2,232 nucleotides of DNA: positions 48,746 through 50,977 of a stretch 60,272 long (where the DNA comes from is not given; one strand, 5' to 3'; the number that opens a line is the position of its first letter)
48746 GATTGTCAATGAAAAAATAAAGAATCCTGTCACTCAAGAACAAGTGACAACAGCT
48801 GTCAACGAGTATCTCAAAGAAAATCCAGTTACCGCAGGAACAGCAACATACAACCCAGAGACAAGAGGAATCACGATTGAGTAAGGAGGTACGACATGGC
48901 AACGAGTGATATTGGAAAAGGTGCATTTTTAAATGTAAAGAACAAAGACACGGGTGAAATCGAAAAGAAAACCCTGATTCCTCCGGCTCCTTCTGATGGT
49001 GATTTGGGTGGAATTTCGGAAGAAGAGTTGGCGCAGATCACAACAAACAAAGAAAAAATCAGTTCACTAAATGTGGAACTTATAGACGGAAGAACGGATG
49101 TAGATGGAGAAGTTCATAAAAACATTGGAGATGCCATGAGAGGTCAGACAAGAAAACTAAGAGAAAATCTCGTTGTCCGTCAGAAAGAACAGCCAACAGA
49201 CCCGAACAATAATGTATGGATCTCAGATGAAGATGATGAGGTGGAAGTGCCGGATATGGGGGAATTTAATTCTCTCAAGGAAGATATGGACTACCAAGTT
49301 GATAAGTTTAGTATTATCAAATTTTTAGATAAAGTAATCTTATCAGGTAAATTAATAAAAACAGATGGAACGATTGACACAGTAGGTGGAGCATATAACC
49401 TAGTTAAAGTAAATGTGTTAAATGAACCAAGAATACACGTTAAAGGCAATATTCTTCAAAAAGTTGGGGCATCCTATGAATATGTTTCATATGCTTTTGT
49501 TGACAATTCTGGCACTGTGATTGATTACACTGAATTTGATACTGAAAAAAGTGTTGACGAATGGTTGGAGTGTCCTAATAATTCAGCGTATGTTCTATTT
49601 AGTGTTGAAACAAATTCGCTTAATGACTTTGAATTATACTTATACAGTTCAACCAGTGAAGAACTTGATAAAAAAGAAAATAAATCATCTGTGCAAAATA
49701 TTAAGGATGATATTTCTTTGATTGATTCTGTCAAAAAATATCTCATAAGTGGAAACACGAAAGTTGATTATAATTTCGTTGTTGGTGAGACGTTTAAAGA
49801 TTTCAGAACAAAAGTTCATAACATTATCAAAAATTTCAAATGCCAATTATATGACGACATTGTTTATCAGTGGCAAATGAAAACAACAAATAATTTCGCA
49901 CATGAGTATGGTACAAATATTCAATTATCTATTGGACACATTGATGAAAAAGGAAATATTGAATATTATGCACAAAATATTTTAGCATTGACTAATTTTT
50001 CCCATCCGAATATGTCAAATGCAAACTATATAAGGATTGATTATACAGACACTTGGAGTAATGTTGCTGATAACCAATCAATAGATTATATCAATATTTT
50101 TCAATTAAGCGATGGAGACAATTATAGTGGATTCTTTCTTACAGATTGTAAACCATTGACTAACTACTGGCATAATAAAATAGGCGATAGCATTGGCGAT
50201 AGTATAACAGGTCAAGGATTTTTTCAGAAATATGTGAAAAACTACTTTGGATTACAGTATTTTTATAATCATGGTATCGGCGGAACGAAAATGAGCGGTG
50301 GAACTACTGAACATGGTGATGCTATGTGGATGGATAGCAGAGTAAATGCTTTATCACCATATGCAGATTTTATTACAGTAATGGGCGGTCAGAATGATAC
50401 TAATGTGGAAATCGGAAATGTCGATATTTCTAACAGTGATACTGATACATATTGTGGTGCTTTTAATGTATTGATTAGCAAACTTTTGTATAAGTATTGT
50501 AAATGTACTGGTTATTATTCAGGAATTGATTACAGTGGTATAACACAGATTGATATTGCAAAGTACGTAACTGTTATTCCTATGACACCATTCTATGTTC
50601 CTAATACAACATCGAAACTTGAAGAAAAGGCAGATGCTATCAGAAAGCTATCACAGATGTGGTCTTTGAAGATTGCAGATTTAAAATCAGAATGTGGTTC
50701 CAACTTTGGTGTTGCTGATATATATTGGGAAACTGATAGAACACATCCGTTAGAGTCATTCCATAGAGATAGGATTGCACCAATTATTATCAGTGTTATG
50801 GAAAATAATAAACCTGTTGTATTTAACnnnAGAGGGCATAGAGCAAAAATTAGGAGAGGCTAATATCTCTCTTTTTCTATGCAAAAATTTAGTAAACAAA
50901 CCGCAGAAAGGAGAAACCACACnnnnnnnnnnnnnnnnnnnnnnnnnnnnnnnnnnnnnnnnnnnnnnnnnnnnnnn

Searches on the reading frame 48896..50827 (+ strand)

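Call 26: search_protein_families(library=pfam, proteins=[window:48896-50827:+], max_evalue=0.001)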
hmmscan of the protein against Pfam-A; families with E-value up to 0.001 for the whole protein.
window:48896-50827:+ (644 aa): 1 family
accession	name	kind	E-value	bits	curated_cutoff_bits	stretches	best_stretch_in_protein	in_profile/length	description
PF13472.12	Lipase_GDSL_2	-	4.8e-08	34.1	32.9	1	430-623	3-176/178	GDSL-like Lipase/Acylhydrolase family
